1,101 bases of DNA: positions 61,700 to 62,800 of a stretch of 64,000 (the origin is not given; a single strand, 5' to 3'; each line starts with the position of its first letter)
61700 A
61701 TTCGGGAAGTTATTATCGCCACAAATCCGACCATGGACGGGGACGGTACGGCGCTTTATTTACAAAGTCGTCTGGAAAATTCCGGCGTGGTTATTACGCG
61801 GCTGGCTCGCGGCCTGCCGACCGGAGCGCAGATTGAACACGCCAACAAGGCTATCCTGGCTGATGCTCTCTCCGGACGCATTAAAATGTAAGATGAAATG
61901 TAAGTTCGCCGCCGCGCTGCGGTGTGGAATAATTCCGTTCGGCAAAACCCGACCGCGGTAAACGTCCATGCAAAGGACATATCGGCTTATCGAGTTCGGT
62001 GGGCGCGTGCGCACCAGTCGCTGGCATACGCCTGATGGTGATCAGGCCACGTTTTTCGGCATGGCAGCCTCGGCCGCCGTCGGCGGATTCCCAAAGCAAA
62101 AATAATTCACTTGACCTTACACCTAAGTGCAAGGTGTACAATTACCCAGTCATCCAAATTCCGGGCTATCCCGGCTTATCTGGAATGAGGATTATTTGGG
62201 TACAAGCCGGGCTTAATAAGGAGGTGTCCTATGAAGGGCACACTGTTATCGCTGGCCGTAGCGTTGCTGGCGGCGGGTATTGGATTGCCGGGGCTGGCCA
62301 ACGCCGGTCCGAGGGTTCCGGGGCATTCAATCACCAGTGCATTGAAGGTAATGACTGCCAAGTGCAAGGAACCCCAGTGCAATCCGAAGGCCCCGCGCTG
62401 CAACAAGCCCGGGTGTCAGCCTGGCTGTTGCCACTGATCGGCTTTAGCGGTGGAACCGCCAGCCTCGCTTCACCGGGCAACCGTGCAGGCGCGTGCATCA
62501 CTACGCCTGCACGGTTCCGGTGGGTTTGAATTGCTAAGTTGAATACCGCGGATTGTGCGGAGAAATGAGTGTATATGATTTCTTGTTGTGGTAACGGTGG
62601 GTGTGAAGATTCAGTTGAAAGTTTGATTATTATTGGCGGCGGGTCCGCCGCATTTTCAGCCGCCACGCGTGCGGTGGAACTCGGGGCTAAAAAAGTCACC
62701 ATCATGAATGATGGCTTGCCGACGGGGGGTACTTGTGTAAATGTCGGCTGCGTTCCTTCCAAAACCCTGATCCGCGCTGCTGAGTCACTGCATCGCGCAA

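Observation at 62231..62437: Secreted Cys-rich mini-protein in the position where mer operons carry merT/merP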

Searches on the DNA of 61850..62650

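Call 45: search_rna_families(source=window, start=61850, end=62650, threshold=evalue, max_evalue=1)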
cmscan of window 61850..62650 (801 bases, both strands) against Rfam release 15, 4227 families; matches with E-value up to 1: 2.
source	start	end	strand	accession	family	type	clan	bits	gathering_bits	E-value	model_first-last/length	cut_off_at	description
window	62469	62524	+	RF03465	MIR9666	Gene; miRNA;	-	20.4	88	0.19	1-98/98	no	MIR9666 microRNA precursor family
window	62178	62446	-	RF01877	MIAT_exon5_3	Gene; lncRNA;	-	10.4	90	0.46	1-382/382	no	Myocardial infarction associated transcript exon 5 conserved region 3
